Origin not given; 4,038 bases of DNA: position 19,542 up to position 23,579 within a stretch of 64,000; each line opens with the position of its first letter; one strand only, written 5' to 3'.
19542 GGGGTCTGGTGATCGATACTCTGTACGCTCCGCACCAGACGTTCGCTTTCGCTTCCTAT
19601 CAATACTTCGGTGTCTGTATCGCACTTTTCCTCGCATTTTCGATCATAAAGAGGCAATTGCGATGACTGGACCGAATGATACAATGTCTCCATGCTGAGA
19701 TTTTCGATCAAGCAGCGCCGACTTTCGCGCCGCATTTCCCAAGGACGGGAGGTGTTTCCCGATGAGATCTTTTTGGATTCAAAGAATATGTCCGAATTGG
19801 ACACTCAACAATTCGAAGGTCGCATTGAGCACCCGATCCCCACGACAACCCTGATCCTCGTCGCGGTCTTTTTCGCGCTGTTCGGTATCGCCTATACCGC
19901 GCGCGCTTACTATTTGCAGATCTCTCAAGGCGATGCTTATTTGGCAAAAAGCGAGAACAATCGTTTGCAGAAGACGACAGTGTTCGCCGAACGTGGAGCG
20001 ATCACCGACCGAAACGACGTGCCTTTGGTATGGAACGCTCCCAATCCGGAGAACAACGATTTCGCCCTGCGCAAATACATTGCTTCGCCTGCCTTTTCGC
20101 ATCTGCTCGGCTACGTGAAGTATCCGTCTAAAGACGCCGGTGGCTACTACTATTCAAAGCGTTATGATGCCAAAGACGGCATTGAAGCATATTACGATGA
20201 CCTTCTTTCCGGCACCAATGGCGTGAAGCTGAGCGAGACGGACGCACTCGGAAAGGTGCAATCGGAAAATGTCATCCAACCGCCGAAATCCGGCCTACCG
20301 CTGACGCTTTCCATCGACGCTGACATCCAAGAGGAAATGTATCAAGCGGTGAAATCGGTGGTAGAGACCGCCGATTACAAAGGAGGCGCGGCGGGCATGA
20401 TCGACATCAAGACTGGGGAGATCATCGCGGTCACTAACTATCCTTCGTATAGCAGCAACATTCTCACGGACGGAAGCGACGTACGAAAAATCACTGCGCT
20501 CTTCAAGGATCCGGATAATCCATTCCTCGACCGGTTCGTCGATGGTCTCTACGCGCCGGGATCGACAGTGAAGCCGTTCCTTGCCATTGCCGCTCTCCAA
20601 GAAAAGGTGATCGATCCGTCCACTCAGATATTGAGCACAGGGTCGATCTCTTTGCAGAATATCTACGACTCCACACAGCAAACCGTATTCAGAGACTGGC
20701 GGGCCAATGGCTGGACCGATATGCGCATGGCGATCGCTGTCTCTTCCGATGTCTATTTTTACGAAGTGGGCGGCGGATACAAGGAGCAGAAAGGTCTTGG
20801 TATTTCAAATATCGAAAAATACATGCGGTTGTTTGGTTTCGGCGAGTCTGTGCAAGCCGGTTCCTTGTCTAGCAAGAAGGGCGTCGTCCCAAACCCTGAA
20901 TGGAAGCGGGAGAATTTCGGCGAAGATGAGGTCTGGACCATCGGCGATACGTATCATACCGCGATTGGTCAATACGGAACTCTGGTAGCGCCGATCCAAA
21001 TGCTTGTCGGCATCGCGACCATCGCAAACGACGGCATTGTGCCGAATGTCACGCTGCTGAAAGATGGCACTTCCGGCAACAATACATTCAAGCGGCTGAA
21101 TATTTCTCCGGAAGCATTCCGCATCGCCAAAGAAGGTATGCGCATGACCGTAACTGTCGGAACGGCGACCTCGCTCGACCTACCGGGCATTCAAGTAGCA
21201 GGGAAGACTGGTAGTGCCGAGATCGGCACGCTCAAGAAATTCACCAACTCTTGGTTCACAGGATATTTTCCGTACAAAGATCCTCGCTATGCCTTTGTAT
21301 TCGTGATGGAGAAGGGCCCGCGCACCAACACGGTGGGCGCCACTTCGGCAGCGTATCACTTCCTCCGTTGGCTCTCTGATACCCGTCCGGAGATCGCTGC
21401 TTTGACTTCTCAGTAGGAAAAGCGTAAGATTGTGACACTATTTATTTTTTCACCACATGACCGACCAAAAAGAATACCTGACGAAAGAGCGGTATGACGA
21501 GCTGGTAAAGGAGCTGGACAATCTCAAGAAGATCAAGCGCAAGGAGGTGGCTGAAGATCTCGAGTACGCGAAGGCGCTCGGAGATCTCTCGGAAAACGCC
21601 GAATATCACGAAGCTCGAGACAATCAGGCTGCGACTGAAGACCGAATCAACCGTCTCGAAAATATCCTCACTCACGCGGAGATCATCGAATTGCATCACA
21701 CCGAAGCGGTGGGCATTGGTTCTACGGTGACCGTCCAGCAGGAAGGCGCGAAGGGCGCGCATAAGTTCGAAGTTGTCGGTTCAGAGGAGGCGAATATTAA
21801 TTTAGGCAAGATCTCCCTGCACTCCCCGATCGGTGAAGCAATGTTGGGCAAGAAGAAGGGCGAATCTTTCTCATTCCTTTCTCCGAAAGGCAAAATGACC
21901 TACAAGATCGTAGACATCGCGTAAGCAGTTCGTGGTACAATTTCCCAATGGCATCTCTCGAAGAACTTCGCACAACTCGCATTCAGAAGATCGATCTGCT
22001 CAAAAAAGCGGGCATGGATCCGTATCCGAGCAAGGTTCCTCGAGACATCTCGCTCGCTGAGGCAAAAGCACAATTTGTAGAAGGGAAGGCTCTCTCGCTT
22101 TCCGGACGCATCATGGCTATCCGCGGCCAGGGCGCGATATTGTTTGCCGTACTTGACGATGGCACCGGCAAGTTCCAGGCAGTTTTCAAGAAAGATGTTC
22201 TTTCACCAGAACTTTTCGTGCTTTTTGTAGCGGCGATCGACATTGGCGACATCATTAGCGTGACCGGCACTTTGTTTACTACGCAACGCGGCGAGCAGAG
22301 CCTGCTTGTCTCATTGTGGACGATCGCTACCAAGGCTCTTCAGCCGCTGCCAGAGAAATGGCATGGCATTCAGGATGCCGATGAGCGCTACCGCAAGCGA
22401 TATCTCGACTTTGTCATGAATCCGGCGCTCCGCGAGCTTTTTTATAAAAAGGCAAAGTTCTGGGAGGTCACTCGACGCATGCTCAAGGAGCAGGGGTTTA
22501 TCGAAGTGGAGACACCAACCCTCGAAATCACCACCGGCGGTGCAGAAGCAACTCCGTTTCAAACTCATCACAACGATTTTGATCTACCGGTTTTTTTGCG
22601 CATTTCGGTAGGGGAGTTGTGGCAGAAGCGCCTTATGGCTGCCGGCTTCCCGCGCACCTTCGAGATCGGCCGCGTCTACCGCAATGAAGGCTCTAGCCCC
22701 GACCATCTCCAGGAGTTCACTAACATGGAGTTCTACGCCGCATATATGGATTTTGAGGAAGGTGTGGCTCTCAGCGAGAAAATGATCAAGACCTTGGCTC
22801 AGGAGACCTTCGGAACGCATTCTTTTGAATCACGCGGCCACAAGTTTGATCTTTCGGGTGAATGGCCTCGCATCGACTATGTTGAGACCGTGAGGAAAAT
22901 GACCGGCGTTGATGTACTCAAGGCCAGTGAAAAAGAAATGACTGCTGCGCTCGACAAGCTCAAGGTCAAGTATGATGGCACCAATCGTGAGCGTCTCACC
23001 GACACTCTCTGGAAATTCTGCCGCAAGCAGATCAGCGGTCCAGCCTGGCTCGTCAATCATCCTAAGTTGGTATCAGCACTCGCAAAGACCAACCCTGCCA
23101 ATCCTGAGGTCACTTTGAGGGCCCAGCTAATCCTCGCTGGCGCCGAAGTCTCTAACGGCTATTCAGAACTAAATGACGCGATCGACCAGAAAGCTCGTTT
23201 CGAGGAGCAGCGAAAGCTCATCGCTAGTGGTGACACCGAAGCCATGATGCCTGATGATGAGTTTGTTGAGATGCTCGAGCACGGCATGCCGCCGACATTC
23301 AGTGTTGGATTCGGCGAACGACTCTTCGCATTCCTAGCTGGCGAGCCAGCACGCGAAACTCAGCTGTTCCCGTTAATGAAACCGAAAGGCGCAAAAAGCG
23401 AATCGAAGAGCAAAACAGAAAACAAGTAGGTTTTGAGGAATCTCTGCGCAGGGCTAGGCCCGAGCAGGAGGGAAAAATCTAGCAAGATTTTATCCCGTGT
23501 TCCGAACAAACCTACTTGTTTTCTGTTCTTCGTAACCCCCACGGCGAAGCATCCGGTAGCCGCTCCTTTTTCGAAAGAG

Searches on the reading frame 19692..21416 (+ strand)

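Call 45: search_protein_families(library=pfam, proteins=[window:19692-21416:+], max_evalue=0.00001)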
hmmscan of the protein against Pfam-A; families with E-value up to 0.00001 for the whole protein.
window:19692-21416:+ (574 aa): 2 families
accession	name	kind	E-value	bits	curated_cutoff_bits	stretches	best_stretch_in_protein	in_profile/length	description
PF00905.27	Transpeptidase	-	5.4e-49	167.4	22.1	1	232-549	1-287/299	Penicillin binding protein transpeptidase domain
PF03717.20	PBP_dimer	-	4.7e-13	50.4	24.4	1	127-192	108-178/180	Penicillin-binding Protein dimerisation domain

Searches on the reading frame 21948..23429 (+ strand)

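Call 45: search_protein_families(library=pfam, proteins=[window:21948-23429:+], max_evalue=0.00001)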
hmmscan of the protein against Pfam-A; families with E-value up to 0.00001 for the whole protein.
window:21948-23429:+ (493 aa): 2 families
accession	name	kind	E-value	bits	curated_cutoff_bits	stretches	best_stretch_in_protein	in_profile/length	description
PF00152.25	tRNA-synt_2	-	1.1e-61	209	25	1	144-477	2-307/308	tRNA synthetases class II (D, K and N)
PF01336.31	tRNA_anti-codon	-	5.5e-13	49.1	27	1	50-124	2-72/75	OB-fold nucleic acid binding domain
